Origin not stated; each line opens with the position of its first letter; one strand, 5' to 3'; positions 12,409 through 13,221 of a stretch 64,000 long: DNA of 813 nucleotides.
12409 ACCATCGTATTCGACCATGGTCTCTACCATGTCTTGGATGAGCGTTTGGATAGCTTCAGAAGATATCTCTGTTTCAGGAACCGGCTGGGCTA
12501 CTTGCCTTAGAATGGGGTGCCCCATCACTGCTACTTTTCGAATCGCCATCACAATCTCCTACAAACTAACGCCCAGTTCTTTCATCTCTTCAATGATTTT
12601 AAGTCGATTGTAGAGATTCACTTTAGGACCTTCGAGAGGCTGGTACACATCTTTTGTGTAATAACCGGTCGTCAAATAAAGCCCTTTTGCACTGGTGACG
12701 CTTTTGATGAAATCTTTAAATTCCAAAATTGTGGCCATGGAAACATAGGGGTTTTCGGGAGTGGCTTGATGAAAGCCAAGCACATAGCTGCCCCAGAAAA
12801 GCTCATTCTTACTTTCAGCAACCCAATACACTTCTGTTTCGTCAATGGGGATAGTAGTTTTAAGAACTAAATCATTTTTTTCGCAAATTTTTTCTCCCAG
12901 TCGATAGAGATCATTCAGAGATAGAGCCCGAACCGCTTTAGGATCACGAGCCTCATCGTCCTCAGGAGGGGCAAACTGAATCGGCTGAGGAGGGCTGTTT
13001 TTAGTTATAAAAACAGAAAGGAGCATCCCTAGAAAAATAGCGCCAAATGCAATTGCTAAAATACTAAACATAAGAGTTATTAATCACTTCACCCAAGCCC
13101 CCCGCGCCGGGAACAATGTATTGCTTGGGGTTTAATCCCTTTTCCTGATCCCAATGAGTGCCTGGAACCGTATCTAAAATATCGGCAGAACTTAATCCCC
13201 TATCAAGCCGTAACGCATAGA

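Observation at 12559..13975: Translationally coupled UPRTase-like gene and membrane-anchored restriction-endonuclease-fold protein upstream of def-aceE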

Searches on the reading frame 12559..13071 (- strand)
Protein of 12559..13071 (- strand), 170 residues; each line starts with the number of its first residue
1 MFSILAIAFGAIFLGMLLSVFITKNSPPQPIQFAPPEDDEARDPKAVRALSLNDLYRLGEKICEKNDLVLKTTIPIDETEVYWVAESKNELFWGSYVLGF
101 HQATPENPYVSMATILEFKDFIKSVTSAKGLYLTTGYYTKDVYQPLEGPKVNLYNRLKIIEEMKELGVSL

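Call 3: search_protein_families(library=pfam, proteins=[window:12559-13071:-], max_evalue=1)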
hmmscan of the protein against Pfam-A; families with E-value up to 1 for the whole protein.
window:12559-13071:- (170 aa): 1 family
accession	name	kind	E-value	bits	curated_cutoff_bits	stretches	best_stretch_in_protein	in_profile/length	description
PF04471.18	Mrr_cat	-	0.021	15.4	21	1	108-161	59-113/115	Restriction endonuclease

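Call 4: search_protein_families(library=ncbifam, proteins=[window:12559-13071:-], max_evalue=1)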
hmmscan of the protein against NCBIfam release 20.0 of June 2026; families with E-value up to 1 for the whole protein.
window:12559-13071:- (170 aa): 0 families

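Call 6: find_homologous_proteins(query=window:12559-13071:-, max_evalue=0.001)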
Query window:12559-13071:- (170 aa): 80 proteins with E <= 0.001 among 230 candidates.
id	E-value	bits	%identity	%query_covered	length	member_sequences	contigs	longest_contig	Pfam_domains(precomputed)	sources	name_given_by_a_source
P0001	6.6e-108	376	100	100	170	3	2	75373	-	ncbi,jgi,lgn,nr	ncbi:MAG: hypothetical protein EBQ92_06395 [Proteobacteria bacterium]|jgi:hypothetical protein|nr:hy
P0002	6.3e-100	350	91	100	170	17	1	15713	-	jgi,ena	jgi:hypothetical protein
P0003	1.4e-99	349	91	100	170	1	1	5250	-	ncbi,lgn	ncbi:MAG: hypothetical protein ACKN9V_10060 [Pseudomonadota bacterium]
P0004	1.2e-98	346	91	100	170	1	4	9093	-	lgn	-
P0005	1.0e-97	343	89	100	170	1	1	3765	-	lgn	-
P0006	2.7e-96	338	88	100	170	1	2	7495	-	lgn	-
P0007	2.1e-94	332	86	100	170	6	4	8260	-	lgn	-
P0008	6.0e-94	330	84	100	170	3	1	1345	-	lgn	-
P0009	5.5e-92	324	82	100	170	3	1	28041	-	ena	-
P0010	1.5e-91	322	84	100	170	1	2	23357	-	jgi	-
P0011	5.3e-90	317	84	100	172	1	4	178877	-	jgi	-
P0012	5.1e-89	314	82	100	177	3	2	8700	-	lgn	-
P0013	7.6e-89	314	81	100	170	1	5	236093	-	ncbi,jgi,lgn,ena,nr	ncbi:MAG: hypothetical protein EB078_01270 [Proteobacteria bacterium]|nr:hypothetical protein [Pseud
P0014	3.7e-87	308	80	100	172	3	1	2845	-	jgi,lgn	-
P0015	4.5e-87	308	82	100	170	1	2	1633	-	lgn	-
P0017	5.8e-73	262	70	98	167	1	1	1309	PF04471.19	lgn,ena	-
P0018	2.8e-58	214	57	98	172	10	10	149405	-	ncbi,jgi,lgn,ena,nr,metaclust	ncbi:MAG: hypothetical protein HQ462_02305 [Deltaproteobacteria bacterium]|nr:hypothetical protein [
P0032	2.7e-52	195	54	98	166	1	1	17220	-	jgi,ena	-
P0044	1.0e-49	186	51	98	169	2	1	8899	-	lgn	-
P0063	1.8e-44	169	48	99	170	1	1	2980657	-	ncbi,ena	-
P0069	9.9e-43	164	48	95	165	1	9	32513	PF04471.19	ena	-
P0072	7.8e-42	161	45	99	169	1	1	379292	-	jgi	-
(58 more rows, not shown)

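Call 9: search_solved_structures(query=A1, max_evalue=10, show_alignments=3)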
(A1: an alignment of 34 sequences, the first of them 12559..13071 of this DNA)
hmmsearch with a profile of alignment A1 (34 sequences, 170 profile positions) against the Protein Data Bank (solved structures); distinct sequences matched with E-value up to 10: 10.
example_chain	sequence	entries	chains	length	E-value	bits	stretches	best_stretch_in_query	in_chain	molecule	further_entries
6jmt_A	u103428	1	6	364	0.0063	19.1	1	27-106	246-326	ARF GTPase-activating protein GIT2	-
5id6_A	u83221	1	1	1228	0.22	14.1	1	33-124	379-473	Cpf1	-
9kwb_A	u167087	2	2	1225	1.4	11.5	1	33-124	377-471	LbCas12a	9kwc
6nm9_B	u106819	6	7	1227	1.4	11.5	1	33-124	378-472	Cpf1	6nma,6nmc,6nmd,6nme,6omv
6kl9_A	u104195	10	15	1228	1.4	11.5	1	33-124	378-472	LbCas12a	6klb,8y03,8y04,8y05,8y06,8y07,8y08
6p7m_A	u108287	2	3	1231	1.4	11.5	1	33-124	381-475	Cas12a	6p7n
5xus_A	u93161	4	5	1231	1.4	11.5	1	33-124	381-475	LbCpf1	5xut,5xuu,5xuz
8fd7_K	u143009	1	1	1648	1.8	11.1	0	2-49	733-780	Voltage-dependent L-type calcium channel subunit alpha-1C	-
8eog_K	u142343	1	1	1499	3.2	10.3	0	2-49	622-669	Isoform 20 of Voltage-dependent L-type calcium channel subunit alpha-1C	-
8eoi_K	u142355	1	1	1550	3.4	10.2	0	2-49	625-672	Voltage-dependent L-type calcium channel subunit alpha-1C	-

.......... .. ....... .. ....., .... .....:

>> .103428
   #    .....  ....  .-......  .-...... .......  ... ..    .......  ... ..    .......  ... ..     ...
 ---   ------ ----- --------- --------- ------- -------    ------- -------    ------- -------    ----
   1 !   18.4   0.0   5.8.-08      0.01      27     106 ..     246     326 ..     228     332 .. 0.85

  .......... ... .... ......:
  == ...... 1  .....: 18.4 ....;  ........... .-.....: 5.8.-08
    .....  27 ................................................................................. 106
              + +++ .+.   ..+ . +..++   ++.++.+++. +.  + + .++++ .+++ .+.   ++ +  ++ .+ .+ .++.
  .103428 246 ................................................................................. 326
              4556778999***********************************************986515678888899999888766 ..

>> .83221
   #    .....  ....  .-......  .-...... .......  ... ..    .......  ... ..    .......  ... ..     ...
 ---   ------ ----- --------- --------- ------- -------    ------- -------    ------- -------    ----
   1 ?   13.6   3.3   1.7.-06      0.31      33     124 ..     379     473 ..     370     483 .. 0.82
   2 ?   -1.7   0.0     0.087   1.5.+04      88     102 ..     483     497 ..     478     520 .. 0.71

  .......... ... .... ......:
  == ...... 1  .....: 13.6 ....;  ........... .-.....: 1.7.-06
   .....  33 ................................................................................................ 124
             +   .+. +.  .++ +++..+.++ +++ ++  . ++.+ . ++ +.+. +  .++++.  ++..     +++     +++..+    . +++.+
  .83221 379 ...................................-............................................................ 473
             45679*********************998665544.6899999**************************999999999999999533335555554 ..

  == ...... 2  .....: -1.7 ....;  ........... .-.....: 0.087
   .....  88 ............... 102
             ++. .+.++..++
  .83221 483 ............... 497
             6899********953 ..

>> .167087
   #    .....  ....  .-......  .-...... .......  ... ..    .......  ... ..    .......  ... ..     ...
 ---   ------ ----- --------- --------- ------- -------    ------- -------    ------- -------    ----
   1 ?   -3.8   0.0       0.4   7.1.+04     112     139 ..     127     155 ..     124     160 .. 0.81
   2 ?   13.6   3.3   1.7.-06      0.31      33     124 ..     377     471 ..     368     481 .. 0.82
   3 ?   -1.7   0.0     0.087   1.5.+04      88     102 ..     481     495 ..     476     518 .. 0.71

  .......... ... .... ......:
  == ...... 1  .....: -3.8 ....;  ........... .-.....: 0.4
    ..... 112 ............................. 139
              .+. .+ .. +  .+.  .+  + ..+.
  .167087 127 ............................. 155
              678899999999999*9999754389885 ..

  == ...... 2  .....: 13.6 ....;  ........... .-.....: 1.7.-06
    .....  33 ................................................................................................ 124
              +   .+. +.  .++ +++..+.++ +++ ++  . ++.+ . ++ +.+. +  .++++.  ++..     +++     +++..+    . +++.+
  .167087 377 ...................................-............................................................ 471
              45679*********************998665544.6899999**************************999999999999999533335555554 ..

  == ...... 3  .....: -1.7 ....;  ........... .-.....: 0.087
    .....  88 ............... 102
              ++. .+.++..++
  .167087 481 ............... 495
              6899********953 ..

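Call 10: search_protein_families(library=pfam, alignment_id=A1, max_evalue=1)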
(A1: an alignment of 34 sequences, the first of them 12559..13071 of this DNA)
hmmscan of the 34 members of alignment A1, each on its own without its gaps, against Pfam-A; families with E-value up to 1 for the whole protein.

A. member 1, window:12559-13071:- (170 aa): 1 family
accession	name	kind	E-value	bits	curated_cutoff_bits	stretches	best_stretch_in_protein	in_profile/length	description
PF04471.18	Mrr_cat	-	0.021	15.4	21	1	108-161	59-113/115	Restriction endonuclease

B. families by the number of members that match (of 34 scanned): 13 families
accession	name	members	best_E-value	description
PF04471.18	Mrr_cat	30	1.2e-05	Restriction endonuclease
PF11021.13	DUF2613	1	0.0098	Protein of unknown function (DUF2613)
PF01243.27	PNPOx_N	1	0.013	Pyridoxamine 5'-phosphate oxidase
PF16545.11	CCM2_C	1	0.02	Cerebral cavernous malformation protein, harmonin-homology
PF16954.10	HRG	1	0.021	Haem-transporter, endosomal/lysosomal, haem-responsive gene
PF25805.1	IQUB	1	0.022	IQUB-like domain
PF12698.13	ABC2_membrane_3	1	0.06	ABC-2 family transporter protein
PF18898.5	DUF5654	1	0.12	Family of unknown function (DUF5654)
PF19470.4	DUF6007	1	0.14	Family of unknown function (DUF6007)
PF04001.18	Vhr1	1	0.14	Transcription factor Vhr1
PF24408.1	wHTH-Calcineurin_assc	1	0.14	wHTH-Calcineurin_assc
PF13162.11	DUF3997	1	0.21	Protein of unknown function (DUF3997)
PF00746.26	Gram_pos_anchor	1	0.26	LPXTG cell wall anchor motif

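Call 11: find_encoding_contigs(protein=P0063, flank=6000, max_places=3)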
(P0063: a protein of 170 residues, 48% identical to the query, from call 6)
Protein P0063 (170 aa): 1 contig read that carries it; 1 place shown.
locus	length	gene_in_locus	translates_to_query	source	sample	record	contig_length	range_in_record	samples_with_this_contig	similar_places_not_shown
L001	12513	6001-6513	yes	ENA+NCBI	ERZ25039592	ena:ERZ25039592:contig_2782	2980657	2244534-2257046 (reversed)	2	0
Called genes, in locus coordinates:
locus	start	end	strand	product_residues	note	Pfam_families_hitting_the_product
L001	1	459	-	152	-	-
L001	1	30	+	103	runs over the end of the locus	-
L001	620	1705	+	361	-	-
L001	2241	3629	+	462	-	-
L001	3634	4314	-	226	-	-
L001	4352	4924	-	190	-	PF00929:RNase_T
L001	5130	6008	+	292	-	PF14681:UPRTase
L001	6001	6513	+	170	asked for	-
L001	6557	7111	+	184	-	PF01327:Pep_deformylase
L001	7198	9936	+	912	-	PF00456:Transketolase_N (weak)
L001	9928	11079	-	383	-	PF01551:Peptidase_M23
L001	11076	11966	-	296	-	PF18075:FtsX_ECD, PF02687:FtsX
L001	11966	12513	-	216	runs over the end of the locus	PF00005:ABC_tran, PF13304:AAA_21 (faint)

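Call 12: find_encoding_contigs(protein=P0072, flank=6000, max_places=3)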
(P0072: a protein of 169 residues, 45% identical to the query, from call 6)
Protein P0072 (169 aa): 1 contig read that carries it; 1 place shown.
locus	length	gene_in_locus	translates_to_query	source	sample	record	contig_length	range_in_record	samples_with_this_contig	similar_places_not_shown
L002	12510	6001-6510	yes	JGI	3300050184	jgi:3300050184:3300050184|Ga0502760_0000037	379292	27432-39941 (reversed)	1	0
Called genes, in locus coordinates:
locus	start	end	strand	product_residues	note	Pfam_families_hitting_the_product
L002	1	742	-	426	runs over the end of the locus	PF00463:ICL, PF13714:PEP_mutase, PF00463:ICL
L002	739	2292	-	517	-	PF20656:MS_N, PF01274:MS_TIM-barrel, PF20659:MS_C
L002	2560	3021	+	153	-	PF09685:MamF_MmsF (weak)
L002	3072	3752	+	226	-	PF03783:CsgG, PF17680:FlgO (faint)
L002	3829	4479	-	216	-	PF13302:Acetyltransf_3, PF00583:Acetyltransf_1 (weak)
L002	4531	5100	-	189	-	PF00929:RNase_T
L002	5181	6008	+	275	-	PF14681:UPRTase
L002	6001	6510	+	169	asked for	-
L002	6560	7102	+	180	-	PF01327:Pep_deformylase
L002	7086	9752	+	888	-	PF00456:Transketolase_N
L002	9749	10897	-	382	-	PF01551:Peptidase_M23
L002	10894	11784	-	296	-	PF18075:FtsX_ECD, PF02687:FtsX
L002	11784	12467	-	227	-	PF00005:ABC_tran, PF02463:SMC_N (weak), PF13304:AAA_21 (faint)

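Call 13: find_encoding_contigs(protein=P0018, flank=6000, max_places=3)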
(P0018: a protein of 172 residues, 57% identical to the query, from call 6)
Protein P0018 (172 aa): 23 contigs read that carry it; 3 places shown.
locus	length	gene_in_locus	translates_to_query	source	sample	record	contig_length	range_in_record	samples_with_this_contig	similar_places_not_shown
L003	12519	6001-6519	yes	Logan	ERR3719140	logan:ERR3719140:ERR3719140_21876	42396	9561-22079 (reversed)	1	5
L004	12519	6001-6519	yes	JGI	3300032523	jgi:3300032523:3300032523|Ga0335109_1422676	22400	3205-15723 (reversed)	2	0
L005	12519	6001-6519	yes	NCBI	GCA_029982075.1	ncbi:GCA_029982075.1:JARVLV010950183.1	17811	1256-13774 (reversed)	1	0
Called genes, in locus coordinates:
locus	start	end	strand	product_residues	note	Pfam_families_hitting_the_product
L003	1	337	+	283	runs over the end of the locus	PF00941:FAD_binding_5, PF03450:CO_deh_flav_C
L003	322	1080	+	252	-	PF02625:XdhC_CoxI, PF13478:XdhC_C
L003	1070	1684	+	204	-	PF12804:NTP_transf_3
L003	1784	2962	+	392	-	PF00999:Na_H_Exchanger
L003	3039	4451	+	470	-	-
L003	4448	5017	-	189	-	PF00929:RNase_T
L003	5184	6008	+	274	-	PF14681:UPRTase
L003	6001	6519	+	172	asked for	-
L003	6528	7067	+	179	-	PF01327:Pep_deformylase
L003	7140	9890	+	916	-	PF00456:Transketolase_N (weak), PF17831:PDH_E1_M (weak)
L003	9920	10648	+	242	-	-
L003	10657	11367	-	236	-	PF07963:N_methyl (weak)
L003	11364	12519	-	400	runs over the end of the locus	-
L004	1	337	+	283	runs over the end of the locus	PF00941:FAD_binding_5, PF03450:CO_deh_flav_C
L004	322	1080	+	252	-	PF02625:XdhC_CoxI, PF13478:XdhC_C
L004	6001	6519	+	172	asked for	-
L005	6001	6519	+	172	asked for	-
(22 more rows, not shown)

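Call 14: find_related_loci(query=A1, collection=genome_contigs, flank=4000)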
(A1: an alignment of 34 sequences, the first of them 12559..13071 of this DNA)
Query A1 (170 aa) in genome_contigs; peptide patterns used: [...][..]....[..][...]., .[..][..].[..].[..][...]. (x = any residue, [..] = any of these).
167 stretches matched a pattern; 27 encode a relative of the query (tblastn E <= 1e-3); 27 distinct loci.
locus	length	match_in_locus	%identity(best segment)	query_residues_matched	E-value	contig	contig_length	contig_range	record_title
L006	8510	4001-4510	92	1-170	2e-106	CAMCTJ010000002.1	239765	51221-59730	MAG: Bdellovibrio sp. ZAP7 isolate MsE-30jul19-49 genome assembly, contig: MsE-30jul19-C32, whole genome shotgun sequenc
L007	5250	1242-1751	91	1-170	2e-105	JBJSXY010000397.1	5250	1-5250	MAG: Pseudomonadota bacterium isolate samp_4435_maxbin_723 samp_4435_2563406, whole genome shotgun sequence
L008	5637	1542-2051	86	1-170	3e-101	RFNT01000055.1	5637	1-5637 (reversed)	MAG: bacterium isolate LLD_281 Lanier.contig88865.5637bp, whole genome shotgun sequence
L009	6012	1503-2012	81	1-170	7e-95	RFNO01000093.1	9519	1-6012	MAG: Proteobacteria bacterium isolate LLD_190 Lanier.contig275188.9519bp, whole genome shotgun sequence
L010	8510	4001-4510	61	1-170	9e-73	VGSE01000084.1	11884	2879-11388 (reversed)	MAG: Deltaproteobacteria bacterium isolate K_Offshore_120m_m2_196 K_Offshore_120m_m2_196_Ga0194131_10009889, whole genom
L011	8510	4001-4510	59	1-170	1e-70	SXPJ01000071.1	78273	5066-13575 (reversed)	MAG: Bdellovibrionales bacterium isolate F1-120-MAGs249 F1-120__c587680, whole genome shotgun sequence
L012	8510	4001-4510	56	1-170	2e-68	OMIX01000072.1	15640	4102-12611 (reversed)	Deltaproteobacteria bacterium isolate AM_0619 genome assembly, contig: AM_0619_72, whole genome shotgun sequence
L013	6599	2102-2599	57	1-166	4e-65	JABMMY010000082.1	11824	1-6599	MAG: Deltaproteobacteria bacterium isolate bin.416 k141_1811883, whole genome shotgun sequence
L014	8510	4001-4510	55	1-170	5e-69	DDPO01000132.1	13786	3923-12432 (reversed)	MAG TPA_asm: Bdellovibrionaceae bacterium UBA2466 UBA2466_contig_12227, whole genome shotgun sequence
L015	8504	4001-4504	56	1-169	6e-58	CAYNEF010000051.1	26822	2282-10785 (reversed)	MAG TPA_asm: uncultured Pseudobdellovibrionaceae bacterium isolate SRP278252_co1_294 genome assembly, contig: NODE_2924_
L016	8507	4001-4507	56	1-170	2e-57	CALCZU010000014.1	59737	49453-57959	MAG TPA_asm: uncultured Bdellovibrionales bacterium isolate SRR6231156_bin.99_CONCOCT_v1.1_MAG genome assembly, contig:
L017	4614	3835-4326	54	1-164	1e-56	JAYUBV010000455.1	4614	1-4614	MAG: Pseudomonadota bacterium isolate GFS_6818 GFS_6818_454, whole genome shotgun sequence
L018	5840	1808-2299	52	1-164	2e-55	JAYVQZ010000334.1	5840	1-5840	MAG: Deltaproteobacteria bacterium isolate GL72_UP_metabinner_28 GL72_UP_metabinner_28_333, whole genome shotgun sequenc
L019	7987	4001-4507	51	1-169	5e-55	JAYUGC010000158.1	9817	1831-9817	MAG: Pseudomonadota bacterium isolate GFS_7976 GFS_7976_157, whole genome shotgun sequence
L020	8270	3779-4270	50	1-164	1e-53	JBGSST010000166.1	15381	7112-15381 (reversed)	MAG: Bdellovibrionota bacterium isolate JTS-AC389 k141_2672415, whole genome shotgun sequence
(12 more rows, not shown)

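Call 15: predict_structure(alignment_id=A1)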
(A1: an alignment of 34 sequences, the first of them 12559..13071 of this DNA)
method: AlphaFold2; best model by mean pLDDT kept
length: 170 residues; sequences in the alignment: 34
mean_pLDDT: 82.9   pTM: 0.69
mean pLDDT of the five models: 82.9, 82.4, 80.2, 79.0, 75.6
residues with pLDDT >= 90: 37; 70-90: 107; 50-70: 26; < 50: 0
segments of 3 or more residues with pLDDT < 50: none
pLDDT, mean of each block of 10 residues (from residue 1): 81 90 66 68 72 90 88 90 85 82 85 88 84 90 79 89 83
secondary structure, 60 per line:
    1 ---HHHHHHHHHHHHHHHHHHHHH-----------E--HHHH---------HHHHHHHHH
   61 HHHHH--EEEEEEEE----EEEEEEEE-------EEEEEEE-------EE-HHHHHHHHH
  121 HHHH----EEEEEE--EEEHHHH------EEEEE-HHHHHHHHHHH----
elements in order: H4-24 H39-42 H52-65 E68-75 E80-87 E95-101 H112-124 E129-134 E137-139 H140-143 E150-154 H156-166

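Call 49: search_protein_families(library=padloc, proteins=[window:12559-13071:-], max_evalue=0.1)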
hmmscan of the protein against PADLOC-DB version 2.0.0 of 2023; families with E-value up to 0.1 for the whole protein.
window:12559-13071:- (170 aa): 0 families

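Call 50: search_protein_families(library=pfam, proteins=[P0017, P0069, P0032, P0044], max_evalue=0.1)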
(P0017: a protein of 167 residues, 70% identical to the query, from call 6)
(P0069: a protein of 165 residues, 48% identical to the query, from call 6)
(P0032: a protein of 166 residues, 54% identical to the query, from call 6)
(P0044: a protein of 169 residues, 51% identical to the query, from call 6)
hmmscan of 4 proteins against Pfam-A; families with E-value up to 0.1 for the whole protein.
P0017 (167 aa): 1 family
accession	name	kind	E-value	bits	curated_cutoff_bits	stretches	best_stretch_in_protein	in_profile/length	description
PF04471.18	Mrr_cat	-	2.3e-05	24.9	21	1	54-161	8-113/115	Restriction endonuclease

P0069 (165 aa): 2 families
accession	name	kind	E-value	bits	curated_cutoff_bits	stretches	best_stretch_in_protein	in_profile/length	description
PF04471.18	Mrr_cat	-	1.2e-05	25.8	21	1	57-159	12-112/115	Restriction endonuclease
PF11021.13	DUF2613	-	0.0098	16.4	22.1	1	9-46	11-47/55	Protein of unknown function (DUF2613)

P0032 (166 aa): 1 family
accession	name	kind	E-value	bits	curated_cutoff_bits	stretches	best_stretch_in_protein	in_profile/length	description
PF04471.18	Mrr_cat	-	0.0025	18.3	21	1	113-160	64-112/115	Restriction endonuclease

P0044 (169 aa): 1 family
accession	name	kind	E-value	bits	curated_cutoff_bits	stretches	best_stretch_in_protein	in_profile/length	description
PF04471.18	Mrr_cat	-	0.005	17.4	21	1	108-156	59-108/115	Restriction endonuclease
